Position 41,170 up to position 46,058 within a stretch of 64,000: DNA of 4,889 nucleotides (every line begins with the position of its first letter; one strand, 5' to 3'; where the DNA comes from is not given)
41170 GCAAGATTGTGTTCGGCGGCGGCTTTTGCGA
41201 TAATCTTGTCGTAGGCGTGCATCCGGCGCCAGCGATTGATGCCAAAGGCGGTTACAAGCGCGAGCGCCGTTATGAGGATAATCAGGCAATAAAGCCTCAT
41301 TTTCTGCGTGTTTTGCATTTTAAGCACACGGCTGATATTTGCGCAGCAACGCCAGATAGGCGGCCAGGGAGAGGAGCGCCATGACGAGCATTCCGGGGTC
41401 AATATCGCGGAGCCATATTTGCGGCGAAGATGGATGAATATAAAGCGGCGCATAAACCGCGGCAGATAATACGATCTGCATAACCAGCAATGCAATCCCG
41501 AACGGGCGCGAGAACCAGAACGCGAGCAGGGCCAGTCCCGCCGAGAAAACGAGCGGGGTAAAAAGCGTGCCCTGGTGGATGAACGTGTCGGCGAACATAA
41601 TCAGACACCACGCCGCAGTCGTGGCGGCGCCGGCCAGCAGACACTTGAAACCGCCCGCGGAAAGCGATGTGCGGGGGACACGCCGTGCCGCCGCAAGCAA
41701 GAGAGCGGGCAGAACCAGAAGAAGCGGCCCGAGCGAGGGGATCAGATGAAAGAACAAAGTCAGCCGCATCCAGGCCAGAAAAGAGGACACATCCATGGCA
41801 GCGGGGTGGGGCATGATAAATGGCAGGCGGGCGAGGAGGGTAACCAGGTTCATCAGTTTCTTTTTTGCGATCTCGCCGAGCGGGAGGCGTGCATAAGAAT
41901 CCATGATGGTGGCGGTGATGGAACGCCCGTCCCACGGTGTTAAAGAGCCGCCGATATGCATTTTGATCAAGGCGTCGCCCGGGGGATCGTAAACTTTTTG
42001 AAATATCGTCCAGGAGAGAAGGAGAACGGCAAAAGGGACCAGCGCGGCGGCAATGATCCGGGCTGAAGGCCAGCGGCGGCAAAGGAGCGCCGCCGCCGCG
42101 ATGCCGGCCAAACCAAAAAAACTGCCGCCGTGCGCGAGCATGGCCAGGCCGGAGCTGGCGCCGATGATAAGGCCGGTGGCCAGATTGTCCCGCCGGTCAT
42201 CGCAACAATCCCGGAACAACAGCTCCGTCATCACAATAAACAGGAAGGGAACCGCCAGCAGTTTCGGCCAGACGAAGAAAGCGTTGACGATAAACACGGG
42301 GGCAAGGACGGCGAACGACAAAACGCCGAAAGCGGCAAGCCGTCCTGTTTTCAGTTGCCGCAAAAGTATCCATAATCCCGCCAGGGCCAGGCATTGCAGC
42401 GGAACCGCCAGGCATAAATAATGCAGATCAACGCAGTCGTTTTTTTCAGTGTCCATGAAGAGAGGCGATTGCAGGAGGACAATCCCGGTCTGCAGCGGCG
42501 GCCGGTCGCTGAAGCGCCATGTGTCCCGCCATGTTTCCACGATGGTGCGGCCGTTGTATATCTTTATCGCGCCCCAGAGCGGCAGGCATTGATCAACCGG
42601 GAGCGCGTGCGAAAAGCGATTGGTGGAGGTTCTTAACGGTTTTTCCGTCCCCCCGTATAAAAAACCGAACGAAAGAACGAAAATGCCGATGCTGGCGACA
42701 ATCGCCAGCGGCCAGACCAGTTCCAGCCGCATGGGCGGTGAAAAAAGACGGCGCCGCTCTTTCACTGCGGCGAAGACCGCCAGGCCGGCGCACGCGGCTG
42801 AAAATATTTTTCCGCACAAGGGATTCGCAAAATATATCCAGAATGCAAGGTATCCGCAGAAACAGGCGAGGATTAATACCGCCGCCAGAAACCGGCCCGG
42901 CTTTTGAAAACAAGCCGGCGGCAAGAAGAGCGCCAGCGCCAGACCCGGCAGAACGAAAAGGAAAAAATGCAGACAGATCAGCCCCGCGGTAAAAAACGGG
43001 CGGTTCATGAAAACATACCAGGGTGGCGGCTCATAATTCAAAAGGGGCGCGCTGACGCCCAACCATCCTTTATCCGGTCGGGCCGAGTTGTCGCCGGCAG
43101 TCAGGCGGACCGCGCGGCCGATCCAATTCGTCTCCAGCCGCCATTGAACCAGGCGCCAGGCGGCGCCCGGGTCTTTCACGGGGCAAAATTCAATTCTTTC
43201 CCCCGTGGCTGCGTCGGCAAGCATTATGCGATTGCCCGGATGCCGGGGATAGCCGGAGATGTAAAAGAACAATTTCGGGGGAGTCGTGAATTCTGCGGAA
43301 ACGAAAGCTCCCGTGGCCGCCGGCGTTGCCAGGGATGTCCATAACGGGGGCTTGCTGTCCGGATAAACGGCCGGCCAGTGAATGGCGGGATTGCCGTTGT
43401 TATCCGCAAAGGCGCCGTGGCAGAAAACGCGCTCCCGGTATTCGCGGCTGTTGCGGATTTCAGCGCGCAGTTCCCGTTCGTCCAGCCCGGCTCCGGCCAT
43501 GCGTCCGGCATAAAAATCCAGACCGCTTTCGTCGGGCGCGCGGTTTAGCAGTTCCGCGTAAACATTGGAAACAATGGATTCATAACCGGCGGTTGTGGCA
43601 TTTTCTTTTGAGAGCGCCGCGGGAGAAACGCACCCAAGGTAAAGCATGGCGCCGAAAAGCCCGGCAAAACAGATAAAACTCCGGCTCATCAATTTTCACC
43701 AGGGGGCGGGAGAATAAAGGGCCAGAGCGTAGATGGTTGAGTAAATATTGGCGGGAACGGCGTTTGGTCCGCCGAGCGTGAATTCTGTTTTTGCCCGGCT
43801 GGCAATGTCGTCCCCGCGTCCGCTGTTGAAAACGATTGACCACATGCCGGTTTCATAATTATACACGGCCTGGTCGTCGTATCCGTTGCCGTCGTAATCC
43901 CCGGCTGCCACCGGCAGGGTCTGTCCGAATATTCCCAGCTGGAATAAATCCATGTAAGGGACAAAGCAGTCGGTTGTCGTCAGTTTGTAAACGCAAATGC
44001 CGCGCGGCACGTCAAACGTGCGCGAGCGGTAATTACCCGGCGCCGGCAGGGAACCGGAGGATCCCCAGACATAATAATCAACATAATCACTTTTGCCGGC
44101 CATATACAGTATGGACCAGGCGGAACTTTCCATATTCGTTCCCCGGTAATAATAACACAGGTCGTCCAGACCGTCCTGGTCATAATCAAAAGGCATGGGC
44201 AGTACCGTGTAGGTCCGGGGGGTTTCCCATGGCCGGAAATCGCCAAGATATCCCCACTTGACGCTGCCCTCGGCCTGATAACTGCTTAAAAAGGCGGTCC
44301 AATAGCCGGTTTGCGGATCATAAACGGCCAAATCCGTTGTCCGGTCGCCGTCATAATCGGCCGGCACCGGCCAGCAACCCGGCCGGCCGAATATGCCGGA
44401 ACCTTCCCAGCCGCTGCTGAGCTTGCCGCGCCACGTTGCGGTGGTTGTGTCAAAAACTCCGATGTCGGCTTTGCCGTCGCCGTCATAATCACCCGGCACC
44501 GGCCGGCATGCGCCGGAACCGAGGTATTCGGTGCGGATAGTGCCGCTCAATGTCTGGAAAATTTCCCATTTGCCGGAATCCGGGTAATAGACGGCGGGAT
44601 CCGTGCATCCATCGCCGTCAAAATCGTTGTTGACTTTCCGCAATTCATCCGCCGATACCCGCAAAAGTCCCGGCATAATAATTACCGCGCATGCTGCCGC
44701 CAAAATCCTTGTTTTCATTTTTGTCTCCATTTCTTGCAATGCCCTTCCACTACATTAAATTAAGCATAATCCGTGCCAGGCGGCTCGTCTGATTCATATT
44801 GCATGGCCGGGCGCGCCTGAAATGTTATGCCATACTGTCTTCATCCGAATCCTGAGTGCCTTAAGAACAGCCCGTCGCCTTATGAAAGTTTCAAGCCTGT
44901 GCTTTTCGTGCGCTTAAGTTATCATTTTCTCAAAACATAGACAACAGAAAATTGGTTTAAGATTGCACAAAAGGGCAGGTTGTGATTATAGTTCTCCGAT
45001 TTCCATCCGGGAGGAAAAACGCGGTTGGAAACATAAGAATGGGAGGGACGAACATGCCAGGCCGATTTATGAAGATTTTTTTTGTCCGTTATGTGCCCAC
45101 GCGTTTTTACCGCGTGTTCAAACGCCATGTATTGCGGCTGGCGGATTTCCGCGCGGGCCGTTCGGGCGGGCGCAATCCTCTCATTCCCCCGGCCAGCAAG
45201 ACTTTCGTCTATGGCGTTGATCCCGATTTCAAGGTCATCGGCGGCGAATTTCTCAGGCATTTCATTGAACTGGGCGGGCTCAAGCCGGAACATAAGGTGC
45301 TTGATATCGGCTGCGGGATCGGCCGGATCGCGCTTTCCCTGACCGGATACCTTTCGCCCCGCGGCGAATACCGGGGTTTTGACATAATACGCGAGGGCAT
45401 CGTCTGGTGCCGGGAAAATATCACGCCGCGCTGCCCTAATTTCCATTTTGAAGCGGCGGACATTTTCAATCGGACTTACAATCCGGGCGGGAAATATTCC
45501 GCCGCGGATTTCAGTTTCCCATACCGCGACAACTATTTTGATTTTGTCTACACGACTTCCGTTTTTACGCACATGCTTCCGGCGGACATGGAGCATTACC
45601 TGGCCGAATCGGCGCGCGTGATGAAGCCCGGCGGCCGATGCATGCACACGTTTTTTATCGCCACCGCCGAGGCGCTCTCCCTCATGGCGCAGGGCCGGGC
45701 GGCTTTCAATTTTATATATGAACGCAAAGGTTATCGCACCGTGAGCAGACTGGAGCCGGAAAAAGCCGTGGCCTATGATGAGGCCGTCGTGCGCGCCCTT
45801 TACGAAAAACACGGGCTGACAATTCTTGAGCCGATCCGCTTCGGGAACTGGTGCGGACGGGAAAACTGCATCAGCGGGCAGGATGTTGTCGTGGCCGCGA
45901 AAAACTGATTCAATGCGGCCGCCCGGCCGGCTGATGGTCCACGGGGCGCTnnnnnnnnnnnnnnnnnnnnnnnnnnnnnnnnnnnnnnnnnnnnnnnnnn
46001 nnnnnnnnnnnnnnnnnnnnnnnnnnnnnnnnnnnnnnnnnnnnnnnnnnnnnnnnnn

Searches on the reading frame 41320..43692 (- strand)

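Call 53: search_protein_families(library=pfam, proteins=[window:41320-43692:-], max_evalue=0.001)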
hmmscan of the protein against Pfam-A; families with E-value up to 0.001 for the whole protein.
window:41320-43692:- (790 aa): 1 family
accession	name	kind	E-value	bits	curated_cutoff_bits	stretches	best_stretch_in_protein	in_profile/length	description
PF13946.11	DUF4214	-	2.9e-05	24.5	23.2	1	38-86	21-69/72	Domain of unknown function (DUF4214)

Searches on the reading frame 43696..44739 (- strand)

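Call 53: search_protein_families(library=pfam, proteins=[window:43696-44739:-], max_evalue=0.001)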
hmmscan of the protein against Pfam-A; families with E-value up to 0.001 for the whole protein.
window:43696-44739:- (347 aa): 2 families
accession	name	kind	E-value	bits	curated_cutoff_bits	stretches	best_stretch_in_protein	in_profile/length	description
PF13517.12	FG-GAP_3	-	9.8e-10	39.3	26.9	1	39-93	1-59/61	FG-GAP-like repeat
PF01839.29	FG-GAP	-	1.2e-08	35.1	22.1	0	82-93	7-18/37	FG-GAP repeat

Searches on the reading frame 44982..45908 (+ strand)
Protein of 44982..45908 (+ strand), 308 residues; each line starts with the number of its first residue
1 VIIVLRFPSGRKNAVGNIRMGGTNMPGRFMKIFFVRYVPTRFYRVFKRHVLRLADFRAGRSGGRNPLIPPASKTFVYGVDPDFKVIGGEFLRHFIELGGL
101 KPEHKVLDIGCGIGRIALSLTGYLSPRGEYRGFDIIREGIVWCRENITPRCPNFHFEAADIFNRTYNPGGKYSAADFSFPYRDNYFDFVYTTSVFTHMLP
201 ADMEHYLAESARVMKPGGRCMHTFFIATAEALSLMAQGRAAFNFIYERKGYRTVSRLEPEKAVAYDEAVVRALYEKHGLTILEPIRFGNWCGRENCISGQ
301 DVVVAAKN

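Call 54: search_protein_families(library=pfam, proteins=[window:44982-45908:+], max_evalue=0.001)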
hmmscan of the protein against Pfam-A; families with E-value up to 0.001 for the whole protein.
window:44982-45908:+ (308 aa): 8 families
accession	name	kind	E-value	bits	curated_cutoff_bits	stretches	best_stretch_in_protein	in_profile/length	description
PF08241.18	Methyltransf_11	-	7.2e-14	52.6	21.2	1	107-220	1-93/95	Methyltransferase domain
PF13649.12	Methyltransf_25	-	8.7e-14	52.4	27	1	106-218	1-97/97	Methyltransferase domain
PF13847.12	Methyltransf_31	-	4.7e-13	49.5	27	1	101-225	2-112/145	Methyltransferase domain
PF13489.12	Methyltransf_23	-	7.4e-10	39.2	27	1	96-236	14-130/164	Methyltransferase domain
PF08242.18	Methyltransf_12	-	1.7e-09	38.7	30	1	107-220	1-98/98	Methyltransferase domain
PF01209.24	Ubie_methyltran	-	5.4e-05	23.1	20.1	1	97-221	42-150/233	ubiE/COQ5 methyltransferase family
PF05175.20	MTS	-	0.00052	20.1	23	1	102-164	31-93/170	Methyltransferase small domain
PF02353.26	CMAS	-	0.00092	19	27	0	93-118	53-78/273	Mycolic acid cyclopropane synthetase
